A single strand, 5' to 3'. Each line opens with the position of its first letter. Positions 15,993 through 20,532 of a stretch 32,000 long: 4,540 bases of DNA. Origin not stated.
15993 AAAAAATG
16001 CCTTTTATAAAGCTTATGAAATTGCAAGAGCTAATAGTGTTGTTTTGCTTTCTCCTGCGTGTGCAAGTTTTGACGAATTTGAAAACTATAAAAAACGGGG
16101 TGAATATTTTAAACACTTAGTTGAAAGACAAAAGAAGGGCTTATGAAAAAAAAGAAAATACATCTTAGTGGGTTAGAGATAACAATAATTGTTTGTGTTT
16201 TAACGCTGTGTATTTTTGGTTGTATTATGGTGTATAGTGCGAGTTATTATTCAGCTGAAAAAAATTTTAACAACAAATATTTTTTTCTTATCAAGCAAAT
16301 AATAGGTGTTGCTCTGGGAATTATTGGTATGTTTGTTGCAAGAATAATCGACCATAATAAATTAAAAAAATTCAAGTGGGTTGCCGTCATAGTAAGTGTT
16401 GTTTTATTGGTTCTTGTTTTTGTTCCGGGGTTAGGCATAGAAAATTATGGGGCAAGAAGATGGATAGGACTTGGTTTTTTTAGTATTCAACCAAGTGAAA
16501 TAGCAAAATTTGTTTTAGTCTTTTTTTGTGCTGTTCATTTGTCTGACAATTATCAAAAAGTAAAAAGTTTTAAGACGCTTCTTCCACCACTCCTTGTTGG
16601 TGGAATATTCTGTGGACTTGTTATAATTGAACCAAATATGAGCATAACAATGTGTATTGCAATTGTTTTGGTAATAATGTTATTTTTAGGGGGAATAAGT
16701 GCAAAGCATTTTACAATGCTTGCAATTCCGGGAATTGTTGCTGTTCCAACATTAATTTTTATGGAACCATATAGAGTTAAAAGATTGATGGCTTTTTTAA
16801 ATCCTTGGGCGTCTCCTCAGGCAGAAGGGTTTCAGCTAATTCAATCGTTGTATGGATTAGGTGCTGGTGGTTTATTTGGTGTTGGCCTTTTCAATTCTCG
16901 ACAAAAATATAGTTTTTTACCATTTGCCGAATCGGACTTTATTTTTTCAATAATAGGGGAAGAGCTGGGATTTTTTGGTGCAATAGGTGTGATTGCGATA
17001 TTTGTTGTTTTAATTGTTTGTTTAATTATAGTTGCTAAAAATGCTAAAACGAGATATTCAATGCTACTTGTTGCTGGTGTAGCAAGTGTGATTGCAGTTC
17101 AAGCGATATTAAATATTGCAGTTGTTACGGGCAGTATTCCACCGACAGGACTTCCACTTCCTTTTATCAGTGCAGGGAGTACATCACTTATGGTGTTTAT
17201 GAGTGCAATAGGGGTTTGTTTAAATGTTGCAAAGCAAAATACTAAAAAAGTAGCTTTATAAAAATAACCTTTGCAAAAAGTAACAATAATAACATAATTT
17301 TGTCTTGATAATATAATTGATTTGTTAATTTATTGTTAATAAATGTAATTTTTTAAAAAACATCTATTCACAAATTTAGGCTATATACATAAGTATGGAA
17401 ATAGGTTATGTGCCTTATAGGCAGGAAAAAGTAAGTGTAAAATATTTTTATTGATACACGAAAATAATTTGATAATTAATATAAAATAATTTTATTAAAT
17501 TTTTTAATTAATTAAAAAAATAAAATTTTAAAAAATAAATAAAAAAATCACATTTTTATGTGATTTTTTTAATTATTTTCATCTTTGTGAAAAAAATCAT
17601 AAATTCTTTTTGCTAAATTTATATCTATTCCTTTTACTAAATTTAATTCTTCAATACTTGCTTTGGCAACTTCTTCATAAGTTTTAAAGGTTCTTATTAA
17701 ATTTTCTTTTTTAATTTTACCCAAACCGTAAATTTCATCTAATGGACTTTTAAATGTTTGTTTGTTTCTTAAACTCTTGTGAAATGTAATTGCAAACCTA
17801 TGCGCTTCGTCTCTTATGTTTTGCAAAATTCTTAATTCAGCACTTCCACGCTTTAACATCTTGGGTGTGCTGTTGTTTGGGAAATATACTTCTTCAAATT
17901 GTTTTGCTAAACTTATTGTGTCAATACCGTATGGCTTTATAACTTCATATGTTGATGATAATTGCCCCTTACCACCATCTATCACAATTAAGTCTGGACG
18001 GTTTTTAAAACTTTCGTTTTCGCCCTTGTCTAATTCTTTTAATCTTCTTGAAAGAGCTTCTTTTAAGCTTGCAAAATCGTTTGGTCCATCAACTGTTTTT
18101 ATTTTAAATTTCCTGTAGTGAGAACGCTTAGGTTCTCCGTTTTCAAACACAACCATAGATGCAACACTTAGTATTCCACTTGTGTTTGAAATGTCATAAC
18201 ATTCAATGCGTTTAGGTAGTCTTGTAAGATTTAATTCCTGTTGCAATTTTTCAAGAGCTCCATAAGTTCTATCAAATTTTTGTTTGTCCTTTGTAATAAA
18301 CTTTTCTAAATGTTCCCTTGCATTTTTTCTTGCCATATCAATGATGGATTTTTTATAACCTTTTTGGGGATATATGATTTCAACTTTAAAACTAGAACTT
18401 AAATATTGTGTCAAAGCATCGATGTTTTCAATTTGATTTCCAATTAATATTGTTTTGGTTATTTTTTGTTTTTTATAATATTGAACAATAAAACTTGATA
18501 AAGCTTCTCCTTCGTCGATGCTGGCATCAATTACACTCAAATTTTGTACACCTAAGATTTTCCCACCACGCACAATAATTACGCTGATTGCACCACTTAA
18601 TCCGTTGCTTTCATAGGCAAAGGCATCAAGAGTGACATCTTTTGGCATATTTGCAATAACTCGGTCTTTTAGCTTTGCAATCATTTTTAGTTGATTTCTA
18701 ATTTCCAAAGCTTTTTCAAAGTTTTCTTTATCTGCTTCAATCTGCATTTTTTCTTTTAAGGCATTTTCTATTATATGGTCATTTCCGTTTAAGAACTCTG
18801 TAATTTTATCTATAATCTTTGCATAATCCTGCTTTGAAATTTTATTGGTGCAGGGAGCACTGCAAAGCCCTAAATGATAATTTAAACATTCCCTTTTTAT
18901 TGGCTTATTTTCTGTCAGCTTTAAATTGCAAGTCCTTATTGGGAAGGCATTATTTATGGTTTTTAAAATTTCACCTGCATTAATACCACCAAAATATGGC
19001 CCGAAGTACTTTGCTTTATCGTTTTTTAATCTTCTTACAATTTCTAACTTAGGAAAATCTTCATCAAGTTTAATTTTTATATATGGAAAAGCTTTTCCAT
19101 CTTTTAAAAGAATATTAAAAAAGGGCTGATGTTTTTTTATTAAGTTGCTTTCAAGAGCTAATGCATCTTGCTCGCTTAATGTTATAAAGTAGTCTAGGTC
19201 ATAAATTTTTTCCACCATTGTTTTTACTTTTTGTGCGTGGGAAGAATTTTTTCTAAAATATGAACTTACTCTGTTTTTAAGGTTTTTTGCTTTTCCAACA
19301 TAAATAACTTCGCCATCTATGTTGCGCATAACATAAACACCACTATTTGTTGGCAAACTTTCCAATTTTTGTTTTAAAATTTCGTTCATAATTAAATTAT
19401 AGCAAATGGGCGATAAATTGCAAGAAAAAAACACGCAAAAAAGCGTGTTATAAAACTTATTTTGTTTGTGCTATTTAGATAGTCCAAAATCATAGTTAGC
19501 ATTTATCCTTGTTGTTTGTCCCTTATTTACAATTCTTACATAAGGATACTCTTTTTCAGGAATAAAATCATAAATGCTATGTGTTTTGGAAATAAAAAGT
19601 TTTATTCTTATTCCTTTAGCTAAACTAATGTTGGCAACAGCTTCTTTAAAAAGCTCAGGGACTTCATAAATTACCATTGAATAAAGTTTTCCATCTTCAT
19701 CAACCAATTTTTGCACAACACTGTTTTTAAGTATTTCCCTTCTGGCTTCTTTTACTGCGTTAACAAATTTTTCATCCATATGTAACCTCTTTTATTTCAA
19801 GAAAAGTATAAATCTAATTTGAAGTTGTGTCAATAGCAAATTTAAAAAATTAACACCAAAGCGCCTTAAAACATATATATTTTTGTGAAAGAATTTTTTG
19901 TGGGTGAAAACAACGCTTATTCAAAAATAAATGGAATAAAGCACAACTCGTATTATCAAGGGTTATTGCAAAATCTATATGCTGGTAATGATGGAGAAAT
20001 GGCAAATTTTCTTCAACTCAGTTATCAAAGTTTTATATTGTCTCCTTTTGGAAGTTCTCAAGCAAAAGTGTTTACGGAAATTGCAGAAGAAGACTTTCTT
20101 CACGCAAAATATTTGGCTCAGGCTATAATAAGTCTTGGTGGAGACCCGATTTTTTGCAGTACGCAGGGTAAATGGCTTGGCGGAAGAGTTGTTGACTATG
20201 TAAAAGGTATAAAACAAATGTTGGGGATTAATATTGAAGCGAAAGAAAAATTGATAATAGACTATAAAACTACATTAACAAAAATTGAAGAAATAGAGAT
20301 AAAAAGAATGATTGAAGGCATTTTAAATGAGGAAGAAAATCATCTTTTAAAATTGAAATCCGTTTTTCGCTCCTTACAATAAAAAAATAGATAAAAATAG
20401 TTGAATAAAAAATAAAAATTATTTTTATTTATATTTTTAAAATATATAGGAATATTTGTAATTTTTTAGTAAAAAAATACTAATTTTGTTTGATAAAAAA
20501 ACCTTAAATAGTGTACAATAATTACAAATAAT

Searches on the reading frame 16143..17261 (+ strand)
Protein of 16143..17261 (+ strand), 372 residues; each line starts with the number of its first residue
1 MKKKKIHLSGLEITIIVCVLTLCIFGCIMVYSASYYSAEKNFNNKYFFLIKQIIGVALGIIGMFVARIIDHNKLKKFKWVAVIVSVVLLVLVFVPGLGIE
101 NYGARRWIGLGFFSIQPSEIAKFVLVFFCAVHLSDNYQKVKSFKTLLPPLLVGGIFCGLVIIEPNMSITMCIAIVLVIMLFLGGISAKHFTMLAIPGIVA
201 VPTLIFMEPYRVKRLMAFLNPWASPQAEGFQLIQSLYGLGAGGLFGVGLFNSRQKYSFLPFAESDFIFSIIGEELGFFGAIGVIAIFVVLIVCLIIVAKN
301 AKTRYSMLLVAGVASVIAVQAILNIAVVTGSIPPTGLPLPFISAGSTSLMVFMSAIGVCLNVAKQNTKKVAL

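Call 59: search_protein_families(library=pfam, proteins=[window:16143-17261:+], max_evalue=0.00001)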
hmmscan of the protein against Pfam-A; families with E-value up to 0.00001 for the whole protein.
window:16143-17261:+ (372 aa): 1 family
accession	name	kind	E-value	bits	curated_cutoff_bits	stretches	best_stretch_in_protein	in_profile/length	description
PF01098.24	FTSW_RODA_SPOVE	-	1e-99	334.3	26.4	1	15-367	4-355/356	Cell cycle protein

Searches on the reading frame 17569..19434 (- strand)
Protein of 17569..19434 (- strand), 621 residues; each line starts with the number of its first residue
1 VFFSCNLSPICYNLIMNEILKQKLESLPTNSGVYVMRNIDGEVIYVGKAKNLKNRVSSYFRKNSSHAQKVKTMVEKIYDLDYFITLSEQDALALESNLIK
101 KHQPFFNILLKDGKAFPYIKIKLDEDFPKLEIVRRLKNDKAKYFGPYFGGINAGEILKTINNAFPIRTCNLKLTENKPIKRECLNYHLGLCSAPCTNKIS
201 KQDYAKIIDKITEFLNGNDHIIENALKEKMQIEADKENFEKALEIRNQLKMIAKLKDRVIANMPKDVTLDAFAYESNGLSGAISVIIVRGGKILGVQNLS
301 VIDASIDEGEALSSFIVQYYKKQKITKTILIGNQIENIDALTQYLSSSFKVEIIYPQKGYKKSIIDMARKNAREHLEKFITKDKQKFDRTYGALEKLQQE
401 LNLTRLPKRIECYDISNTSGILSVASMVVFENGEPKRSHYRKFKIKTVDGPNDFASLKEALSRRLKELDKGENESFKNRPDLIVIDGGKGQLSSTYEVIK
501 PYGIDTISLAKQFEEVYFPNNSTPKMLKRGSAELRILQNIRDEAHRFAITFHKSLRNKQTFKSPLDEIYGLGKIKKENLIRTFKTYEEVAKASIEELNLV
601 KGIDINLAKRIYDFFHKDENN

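Call 59: search_protein_families(library=pfam, proteins=[window:17569-19434:-], max_evalue=0.00001)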
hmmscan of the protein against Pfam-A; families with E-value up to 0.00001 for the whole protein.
window:17569-19434:- (621 aa): 4 families
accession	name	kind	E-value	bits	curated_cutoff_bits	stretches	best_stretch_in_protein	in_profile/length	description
PF08459.17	UvrC_RNaseH_dom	-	1.2e-49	168.6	22.3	1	398-549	1-159/159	UvrC RNAse H endonuclease domain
PF22920.2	UvrC_RNaseH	-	4.5e-23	81.8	24.3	1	269-378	2-115/116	UvrC Ribonuclease H-like domain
PF01541.30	GIY-YIG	-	2.6e-11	44.1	22.6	1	31-104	2-74/78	GIY-YIG catalytic domain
PF12826.13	HHH_2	-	9.4e-07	29.3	27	1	576-620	16-60/64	Helix-hairpin-helix motif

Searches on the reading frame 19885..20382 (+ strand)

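Call 59: search_protein_families(library=pfam, proteins=[window:19885-20382:+], max_evalue=0.00001)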
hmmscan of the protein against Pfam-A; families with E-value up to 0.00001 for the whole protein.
window:19885-20382:+ (165 aa): 1 family
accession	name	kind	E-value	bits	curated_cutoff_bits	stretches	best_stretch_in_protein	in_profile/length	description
PF02915.23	Rubrerythrin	-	9.7e-06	26.4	22.8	0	60-158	32-134/137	Rubrerythrin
